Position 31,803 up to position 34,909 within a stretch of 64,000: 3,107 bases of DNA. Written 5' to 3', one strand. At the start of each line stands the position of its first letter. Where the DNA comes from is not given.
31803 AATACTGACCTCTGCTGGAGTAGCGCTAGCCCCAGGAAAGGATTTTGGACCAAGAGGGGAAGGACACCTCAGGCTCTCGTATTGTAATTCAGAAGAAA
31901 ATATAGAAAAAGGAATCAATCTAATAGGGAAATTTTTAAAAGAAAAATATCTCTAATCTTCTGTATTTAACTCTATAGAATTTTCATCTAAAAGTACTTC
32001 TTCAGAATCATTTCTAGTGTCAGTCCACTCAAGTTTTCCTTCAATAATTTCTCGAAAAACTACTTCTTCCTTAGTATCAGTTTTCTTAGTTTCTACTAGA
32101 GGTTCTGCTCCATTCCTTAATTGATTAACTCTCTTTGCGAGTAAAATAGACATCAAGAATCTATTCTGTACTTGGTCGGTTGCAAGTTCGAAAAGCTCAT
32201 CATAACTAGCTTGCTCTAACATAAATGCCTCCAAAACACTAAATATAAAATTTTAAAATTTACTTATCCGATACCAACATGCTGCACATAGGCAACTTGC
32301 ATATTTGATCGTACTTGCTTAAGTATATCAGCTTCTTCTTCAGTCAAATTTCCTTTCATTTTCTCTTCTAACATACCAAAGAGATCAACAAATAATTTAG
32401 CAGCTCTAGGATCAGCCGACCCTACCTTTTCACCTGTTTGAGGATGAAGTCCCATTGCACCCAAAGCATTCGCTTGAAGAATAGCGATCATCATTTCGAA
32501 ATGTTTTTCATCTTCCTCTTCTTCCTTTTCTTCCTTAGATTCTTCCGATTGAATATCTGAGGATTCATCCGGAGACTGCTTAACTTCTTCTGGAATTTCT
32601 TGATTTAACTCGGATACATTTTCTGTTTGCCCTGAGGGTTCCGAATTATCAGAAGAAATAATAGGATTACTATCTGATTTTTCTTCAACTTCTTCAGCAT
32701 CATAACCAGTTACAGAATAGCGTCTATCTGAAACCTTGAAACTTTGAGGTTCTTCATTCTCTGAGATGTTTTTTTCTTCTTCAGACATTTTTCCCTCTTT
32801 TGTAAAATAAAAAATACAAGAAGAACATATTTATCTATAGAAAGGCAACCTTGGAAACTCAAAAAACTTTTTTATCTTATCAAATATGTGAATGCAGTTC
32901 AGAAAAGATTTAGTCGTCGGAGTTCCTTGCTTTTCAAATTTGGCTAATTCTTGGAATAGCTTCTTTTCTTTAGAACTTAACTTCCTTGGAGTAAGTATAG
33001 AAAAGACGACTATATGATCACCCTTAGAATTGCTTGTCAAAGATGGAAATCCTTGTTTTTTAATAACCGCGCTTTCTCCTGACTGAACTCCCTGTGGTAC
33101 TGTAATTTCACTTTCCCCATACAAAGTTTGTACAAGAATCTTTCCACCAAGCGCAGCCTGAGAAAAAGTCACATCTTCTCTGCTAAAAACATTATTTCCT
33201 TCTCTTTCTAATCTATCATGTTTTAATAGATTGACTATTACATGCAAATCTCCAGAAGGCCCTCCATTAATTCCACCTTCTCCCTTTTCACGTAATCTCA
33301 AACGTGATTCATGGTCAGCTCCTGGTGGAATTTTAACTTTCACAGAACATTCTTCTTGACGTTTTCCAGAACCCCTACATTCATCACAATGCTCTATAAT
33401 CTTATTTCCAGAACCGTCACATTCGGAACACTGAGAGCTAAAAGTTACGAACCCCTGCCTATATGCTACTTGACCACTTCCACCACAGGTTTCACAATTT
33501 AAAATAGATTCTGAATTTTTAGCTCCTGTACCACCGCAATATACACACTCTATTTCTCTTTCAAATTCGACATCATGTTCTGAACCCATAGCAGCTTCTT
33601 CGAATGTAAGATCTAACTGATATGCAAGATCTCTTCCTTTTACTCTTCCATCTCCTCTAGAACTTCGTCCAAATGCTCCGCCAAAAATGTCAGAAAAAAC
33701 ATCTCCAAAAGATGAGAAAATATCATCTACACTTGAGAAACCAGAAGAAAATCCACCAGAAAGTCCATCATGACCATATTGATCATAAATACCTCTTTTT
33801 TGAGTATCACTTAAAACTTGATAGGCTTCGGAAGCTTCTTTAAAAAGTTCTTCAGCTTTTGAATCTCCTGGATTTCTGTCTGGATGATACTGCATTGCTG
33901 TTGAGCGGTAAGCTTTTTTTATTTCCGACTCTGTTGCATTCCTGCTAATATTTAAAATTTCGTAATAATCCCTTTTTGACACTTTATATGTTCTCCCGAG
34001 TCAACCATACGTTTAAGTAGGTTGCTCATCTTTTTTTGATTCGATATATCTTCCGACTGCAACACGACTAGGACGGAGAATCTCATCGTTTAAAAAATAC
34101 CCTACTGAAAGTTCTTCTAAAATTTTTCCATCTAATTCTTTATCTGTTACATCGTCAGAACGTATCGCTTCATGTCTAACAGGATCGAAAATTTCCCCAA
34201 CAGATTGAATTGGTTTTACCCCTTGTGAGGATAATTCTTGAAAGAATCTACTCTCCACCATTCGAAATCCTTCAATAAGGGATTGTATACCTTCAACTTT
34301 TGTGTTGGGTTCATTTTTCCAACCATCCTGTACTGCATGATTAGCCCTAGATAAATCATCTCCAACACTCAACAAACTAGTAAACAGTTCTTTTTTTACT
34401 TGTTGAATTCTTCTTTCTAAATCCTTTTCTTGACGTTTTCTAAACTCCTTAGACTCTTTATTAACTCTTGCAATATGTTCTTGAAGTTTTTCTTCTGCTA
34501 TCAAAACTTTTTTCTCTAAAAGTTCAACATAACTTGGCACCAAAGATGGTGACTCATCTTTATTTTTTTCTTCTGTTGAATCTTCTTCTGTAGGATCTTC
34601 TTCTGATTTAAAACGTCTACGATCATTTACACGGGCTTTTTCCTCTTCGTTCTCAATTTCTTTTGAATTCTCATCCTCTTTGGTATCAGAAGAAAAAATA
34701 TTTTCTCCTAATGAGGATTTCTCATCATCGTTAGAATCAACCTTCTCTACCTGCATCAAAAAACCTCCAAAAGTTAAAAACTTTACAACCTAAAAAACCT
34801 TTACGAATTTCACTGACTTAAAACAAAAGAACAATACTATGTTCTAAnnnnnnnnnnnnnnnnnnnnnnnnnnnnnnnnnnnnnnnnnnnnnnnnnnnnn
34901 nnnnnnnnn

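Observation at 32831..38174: Single heat-shock super-operon dnaK - cbpA(J-only) - hspR - grpE - dnaJ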

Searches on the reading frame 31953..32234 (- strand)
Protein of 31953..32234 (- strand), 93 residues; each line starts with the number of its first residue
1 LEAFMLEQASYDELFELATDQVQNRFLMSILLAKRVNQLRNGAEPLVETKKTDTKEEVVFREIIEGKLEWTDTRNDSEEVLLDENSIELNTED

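Call 3: search_protein_families(library=pfam, proteins=[window:31953-32234:-])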
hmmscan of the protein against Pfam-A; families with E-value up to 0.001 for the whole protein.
window:31953-32234:- (93 aa): 1 family
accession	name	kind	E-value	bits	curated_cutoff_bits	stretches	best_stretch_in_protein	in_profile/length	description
PF01192.27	RNA_pol_Rpb6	-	5.7e-10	39.5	26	1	19-68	3-51/53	RNA polymerase Rpb6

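Call 4: search_protein_families(library=ncbifam, proteins=[window:31953-32234:-])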
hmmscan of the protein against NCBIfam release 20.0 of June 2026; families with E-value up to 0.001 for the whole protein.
window:31953-32234:- (93 aa): 2 families
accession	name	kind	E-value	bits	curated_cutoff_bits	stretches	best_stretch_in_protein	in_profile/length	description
NF001579.0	PRK00392.6-2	equivalog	2.5e-14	53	58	1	12-72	5-67/72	DNA-directed RNA polymerase subunit omega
TIGR00690.1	rpoZ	equivalog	0.00019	21.4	23.6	1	18-69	9-60/60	DNA-directed RNA polymerase subunit omega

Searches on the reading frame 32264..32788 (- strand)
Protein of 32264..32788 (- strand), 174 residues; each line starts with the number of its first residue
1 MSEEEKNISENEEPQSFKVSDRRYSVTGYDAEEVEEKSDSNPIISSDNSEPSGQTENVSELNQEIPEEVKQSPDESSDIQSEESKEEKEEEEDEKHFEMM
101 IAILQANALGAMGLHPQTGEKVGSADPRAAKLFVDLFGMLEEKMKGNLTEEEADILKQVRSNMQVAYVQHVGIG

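Call 3: search_protein_families(library=pfam, proteins=[window:32264-32788:-])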
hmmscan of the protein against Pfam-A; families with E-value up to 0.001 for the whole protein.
window:32264-32788:- (174 aa): 1 family
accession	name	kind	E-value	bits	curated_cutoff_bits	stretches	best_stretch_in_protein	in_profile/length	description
PF08899.16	DUF1844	-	4.3e-15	56.1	27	1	96-169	3-76/76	Domain of unknown function (DUF1844)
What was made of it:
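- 32264..32788 (-): DUF1844 protein, 42 nt after dnaJ. It is a possible further member of the transcription unit. Call 3.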

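Call 4: search_protein_families(library=ncbifam, proteins=[window:32264-32788:-])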
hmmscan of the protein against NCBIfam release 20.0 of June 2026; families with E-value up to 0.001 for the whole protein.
window:32264-32788:- (174 aa): 0 families

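Call 47: find_homologous_proteins(query=window:32264-32788:-, max_evalue=0.001)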
Query window:32264-32788:- (174 aa): 37 proteins with E <= 0.001 among 220 candidates.
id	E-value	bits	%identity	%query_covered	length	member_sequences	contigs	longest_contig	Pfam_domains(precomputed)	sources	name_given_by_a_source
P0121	4.3e-101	353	100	100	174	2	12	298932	PF08899.17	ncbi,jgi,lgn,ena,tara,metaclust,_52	tara:strand:+ start:2297 stop:2821 length:525 start_codon:yes stop_codon:yes gene_type:complete|meta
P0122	3.3e-83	295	86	100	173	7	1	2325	PF08899.17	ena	-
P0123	2.7e-71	257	78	100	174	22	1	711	PF08899.17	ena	-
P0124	1.7e-70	254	73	100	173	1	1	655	PF08899.17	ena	-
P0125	4.1e-70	253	75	100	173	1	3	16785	PF08899.17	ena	-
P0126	1.1e-69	251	75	100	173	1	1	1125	PF08899.17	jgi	jgi:hypothetical protein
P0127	1.1e-69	251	75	100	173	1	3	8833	PF08899.17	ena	-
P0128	3.1e-68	247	74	100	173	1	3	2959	PF08899.17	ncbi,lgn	-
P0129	4.1e-68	246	73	100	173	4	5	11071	PF08899.17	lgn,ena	-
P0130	2.3e-64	234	73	100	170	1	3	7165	PF08899.17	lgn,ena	-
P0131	6.3e-64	233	73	100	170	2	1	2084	PF08899.17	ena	-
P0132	3.2e-60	221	71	97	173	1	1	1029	PF08899.17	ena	-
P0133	8.0e-35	138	47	100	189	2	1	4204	PF08899.17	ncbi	-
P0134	1.0e-33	135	47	92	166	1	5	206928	PF08899.17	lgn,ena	-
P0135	5.2e-33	132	47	98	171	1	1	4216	PF08899.17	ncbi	ncbi:DUF1844 domain-containing protein [Nitrospinota bacterium]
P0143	4.6e-27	113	37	99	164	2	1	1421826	PF08899.17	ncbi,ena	-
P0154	2.8e-4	39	41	41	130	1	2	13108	PF08899.17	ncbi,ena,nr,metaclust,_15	ncbi:MAG: DUF1844 domain-containing protein [Elusimicrobia bacterium]|nr:DUF1844 domain-containing p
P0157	6.9e-4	38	41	31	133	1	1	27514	PF08899.17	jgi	-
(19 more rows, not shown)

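Call 48: find_encoding_contigs(protein=P0143, flank=6000, max_places=1)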
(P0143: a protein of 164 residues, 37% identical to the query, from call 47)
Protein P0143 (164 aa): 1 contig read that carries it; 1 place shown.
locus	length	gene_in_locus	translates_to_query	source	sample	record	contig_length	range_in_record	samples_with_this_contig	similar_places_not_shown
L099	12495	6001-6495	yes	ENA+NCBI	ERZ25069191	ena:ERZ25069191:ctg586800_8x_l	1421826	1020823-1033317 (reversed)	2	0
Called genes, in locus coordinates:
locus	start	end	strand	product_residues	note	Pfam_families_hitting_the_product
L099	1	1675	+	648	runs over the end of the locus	PF00012:HSP70, PF06723:MreB_Mbl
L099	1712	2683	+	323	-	PF00226:DnaJ, PF01556:DnaJ_C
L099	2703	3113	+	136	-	PF00376:MerR, PF12728:HTH_17 (weak), PF13411:MerR_1, PF13591:MerR_2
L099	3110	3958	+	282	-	PF01435:Peptidase_M48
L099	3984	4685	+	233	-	PF01025:GrpE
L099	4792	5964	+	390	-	PF00226:DnaJ, PF01556:DnaJ_C, PF00684:DnaJ_CXXCXGXG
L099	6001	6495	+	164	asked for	PF08899:DUF1844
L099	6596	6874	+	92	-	PF01192:RNA_pol_Rpb6 (weak)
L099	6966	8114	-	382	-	PF00155:Aminotran_1_2, PF01041:DegT_DnrJ_EryC1 (weak)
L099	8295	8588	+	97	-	PF00216:Bac_DNA_binding, PF18291:HU-HIG (weak)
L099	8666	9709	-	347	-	PF02547:Queuosine_synth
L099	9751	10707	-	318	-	PF00588:SpoU_methylase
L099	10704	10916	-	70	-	-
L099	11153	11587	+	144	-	PF12098:DUF3574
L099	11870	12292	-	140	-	PF13581:HATPase_c_2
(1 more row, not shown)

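Call 49: find_encoding_contigs(protein=P0154, flank=6000, max_places=1)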
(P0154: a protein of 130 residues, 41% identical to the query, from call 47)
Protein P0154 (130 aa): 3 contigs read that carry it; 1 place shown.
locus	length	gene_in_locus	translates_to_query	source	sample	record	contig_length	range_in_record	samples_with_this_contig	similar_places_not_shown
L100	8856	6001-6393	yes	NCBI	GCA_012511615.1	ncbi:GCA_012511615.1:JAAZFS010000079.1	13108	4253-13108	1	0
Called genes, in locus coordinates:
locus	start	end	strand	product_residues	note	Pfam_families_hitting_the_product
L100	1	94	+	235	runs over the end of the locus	PF03740:PdxJ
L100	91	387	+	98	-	-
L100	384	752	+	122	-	PF01648:ACPS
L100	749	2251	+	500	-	PF03853:YjeF_N, PF01256:Carb_kinase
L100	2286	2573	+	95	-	PF26391:MamI (faint)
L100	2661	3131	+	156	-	PF02367:TsaE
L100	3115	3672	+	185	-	PF00814:TsaD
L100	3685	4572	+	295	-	PF01634:HisG, PF08029:HisG_C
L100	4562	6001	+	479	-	PF00749:tRNA-synt_1c, PF19269:Anticodon_2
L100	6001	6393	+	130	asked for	PF08899:DUF1844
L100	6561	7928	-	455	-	PF01554:MatE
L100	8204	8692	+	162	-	PF00258:Flavodoxin_1, PF12641:Flavodoxin_3, PF12724:Flavodoxin_5, PF03358:FMN_red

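Call 50: find_encoding_contigs(protein=P0157, flank=6000, max_places=1)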
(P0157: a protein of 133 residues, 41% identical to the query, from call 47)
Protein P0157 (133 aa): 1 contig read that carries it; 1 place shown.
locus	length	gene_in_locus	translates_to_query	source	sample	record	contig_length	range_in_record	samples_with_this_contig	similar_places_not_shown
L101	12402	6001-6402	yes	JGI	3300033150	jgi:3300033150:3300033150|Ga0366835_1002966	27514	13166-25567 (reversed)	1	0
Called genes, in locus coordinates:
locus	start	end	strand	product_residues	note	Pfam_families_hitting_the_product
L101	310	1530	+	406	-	PF01875:Memo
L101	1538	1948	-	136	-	PF00903:Glyoxalase, PF13468:Glyoxalase_3 (weak), PF13669:Glyoxalase_4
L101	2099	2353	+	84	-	-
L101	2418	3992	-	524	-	PF01839:FG-GAP (faint), PF13517:FG-GAP_3 (weak)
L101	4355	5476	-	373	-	-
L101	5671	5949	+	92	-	-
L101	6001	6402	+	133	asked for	PF08899:DUF1844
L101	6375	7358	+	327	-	PF00288:GHMP_kinases_N, PF08544:GHMP_kinases_C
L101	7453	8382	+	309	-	PF13793:Pribosyltran_N, PF00156:Pribosyltran, PF14572:Pribosyl_synth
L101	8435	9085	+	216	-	PF01386:Ribosomal_L25p, PF14693:Ribosomal_TL5_C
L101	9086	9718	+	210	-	PF01195:Pept_tRNA_hydro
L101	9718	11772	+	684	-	PF03030:H_PPase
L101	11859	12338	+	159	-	PF02559:CarD_TRCF_RID, PF21095:CarD_C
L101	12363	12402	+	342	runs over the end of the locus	PF01479:S4, PF00849:PseudoU_synth_2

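Call 58: find_encoding_contigs(protein=P0121, flank=10000, max_places=3)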
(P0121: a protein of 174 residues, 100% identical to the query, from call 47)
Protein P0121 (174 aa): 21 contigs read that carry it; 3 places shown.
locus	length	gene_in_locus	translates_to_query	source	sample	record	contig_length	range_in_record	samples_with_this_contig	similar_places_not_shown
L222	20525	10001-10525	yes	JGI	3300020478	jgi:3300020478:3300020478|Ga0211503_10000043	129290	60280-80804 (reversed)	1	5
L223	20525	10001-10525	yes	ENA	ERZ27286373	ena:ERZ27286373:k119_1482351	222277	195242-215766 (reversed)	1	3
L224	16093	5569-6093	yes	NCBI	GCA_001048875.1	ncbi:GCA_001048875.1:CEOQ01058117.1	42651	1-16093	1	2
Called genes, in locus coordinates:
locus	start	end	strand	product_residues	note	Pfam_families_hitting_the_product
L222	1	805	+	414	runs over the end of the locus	PF00296:Bac_luciferase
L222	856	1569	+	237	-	PF04199:Cyclase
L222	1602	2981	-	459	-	PF04055:Radical_SAM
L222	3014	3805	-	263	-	PF00106:adh_short, PF08659:KR, PF13561:adh_short_C2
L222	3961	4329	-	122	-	PF01521:Fe-S_biosyn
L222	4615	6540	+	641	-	PF00012:HSP70, PF06723:MreB_Mbl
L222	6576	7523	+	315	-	PF00226:DnaJ, PF01556:DnaJ_C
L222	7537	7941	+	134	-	PF00376:MerR, PF12728:HTH_17 (weak), PF13411:MerR_1, PF13591:MerR_2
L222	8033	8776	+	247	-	PF01025:GrpE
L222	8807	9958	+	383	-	PF00226:DnaJ, PF01556:DnaJ_C, PF00684:DnaJ_CXXCXGXG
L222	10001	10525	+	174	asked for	PF08899:DUF1844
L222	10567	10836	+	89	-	PF01192:RNA_pol_Rpb6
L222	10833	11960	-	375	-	PF00155:Aminotran_1_2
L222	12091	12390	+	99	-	PF00216:Bac_DNA_binding, PF18291:HU-HIG (weak)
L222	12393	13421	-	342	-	PF02547:Queuosine_synth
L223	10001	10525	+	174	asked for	PF08899:DUF1844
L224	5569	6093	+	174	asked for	PF08899:DUF1844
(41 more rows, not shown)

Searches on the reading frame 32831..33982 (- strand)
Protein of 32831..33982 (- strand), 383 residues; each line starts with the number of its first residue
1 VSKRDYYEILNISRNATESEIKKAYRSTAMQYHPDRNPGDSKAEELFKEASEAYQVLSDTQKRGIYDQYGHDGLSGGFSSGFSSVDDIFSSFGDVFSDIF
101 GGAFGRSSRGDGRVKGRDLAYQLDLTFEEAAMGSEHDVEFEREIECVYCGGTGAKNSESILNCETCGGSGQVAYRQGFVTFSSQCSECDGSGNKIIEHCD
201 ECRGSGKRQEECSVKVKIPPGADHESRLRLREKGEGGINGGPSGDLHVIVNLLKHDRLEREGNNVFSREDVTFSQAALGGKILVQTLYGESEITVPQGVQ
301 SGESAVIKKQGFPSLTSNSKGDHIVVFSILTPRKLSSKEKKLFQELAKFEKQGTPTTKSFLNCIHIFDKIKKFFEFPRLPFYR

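Call 3: search_protein_families(library=pfam, proteins=[window:32831-33982:-])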
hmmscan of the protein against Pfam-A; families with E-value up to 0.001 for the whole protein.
window:32831-33982:- (383 aa): 3 families
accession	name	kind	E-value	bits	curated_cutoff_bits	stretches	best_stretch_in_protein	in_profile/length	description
PF01556.23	DnaJ_C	-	2e-40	138.7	26.6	1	120-332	2-152/152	DnaJ C terminal domain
PF00226.36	DnaJ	-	1.5e-27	95.9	27.8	1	5-67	1-63/63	DnaJ domain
PF00684.25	DnaJ_CXXCXGXG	-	1.1e-11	45.3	32.7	1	146-206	1-65/65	DnaJ central domain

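Call 4: search_protein_families(library=ncbifam, proteins=[window:32831-33982:-])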
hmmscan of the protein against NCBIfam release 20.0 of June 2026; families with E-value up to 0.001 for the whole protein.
window:32831-33982:- (383 aa): 13 families
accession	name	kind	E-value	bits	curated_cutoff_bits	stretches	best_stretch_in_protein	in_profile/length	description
NF008035.0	PRK10767.1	subfamily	2.8e-124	414.9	338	1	1-375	1-370/374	molecular chaperone DnaJ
NF010894.0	PRK14301.1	equivalog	2.2e-118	395.5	548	1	1-358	1-358/373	chaperone protein DnaJ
TIGR02349.1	DnaJ_bact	equivalog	6.9e-118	394.1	377.2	1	5-348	1-352/354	molecular chaperone DnaJ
NF010871.0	PRK14278.1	equivalog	2.8e-86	289.8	502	1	4-374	3-375/378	molecular chaperone DnaJ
NF010874.0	PRK14281.1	equivalog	2.9e-86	290.1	619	1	3-374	2-396/397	chaperone protein DnaJ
NF010885.0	PRK14292.1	equivalog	2.1e-79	267.2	585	1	5-374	3-368/371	chaperone protein DnaJ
NF010872.0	PRK14279.1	equivalog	8.7e-76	255.6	556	1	3-352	8-381/394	molecular chaperone DnaJ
NF037946.1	terminal_TopJ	equivalog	9.3e-57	193.1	300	2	2-94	3-92/810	terminal organelle assembly protein TopJ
NF010892.0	PRK14299.1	equivalog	5.5e-53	180.1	392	2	1-147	1-160/291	chaperone protein DnaJ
NF007618.0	PRK10266.1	equivalog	6.4e-43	147.3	403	2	212-352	158-296/306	curved DNA-binding protein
TIGR03835.1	termin_org_DnaJ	equivalog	3.5e-33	115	512.25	1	3-93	1-88/871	terminal organelle assembly protein TopJ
NF050028.1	CldAdptActJ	equivalog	9.2e-10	38.9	150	1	5-66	3-69/93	cold adaptation protein ActJcold adaptation protein ActJ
NF006948.0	PRK09430.1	equivalog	3.6e-05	23.5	162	1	5-52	201-248/267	co-chaperone DjlA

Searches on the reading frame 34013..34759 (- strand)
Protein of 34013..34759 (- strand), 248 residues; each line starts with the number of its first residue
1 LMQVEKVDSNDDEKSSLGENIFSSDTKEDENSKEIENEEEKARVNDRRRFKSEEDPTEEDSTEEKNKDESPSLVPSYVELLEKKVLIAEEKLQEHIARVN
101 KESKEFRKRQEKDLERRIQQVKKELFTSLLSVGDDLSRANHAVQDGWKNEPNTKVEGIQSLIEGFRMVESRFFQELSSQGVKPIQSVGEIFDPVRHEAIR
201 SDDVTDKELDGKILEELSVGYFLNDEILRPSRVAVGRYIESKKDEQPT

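Call 3: search_protein_families(library=pfam, proteins=[window:34013-34759:-])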
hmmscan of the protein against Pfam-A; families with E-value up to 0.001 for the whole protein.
window:34013-34759:- (248 aa): 1 family
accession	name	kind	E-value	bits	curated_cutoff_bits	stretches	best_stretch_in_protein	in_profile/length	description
PF01025.24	GrpE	-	6.4e-30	104.5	25.8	1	61-236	4-164/165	GrpE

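Call 4: search_protein_families(library=ncbifam, proteins=[window:34013-34759:-])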
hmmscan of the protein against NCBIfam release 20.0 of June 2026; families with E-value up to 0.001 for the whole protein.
window:34013-34759:- (248 aa): 25 families
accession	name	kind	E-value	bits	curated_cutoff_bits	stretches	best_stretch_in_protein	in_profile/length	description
NF010738.0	PRK14140.1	equivalog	1.2e-21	77.4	137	1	37-235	5-189/191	nucleotide exchange factor GrpE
NF010741.0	PRK14143.1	equivalog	2.5e-20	73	184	1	16-245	17-234/258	nucleotide exchange factor GrpE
NF010743.0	PRK14145.1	equivalog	4.7e-19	69.1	186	1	29-235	2-198/200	nucleotide exchange factor GrpE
NF010750.0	PRK14153.1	equivalog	6.5e-19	68.2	194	1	40-243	17-193/194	nucleotide exchange factor GrpE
NF010748.0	PRK14150.1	equivalog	2.5e-17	63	152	1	37-236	3-195/198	nucleotide exchange factor GrpE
NF010739.0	PRK14141.1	equivalog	4.3e-17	62.4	192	1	41-237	15-193/211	nucleotide exchange factor GrpE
NF010742.0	PRK14144.1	equivalog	4.2e-16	59.3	215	1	39-236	9-197/199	nucleotide exchange factor GrpE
NF010737.0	PRK14139.1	equivalog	3.4e-13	49.9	164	1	51-236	29-185/188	nucleotide exchange factor GrpE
NF010759.0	PRK14162.1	equivalog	4.2e-13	49.4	176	1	33-235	12-192/194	nucleotide exchange factor GrpE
NF010755.0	PRK14158.1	equivalog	1.8e-12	47.2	200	1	57-237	25-194/198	nucleotide exchange factor GrpE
NF010749.0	PRK14151.1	equivalog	3.8e-12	46.2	231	1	62-237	12-175/188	nucleotide exchange factor GrpE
NF010747.0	PRK14149.1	equivalog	1.2e-11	44.6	176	1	38-236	6-188/191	nucleotide exchange factor GrpE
NF010751.0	PRK14154.1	equivalog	1.2e-11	44.6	266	1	32-235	7-206/208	nucleotide exchange factor GrpE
NF010744.0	PRK14146.1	equivalog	4.5e-11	42.9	201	1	26-237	7-212/215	nucleotide exchange factor GrpE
NF010757.0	PRK14160.1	equivalog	5.4e-11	42.2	184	1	12-235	4-209/211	nucleotide exchange factor GrpE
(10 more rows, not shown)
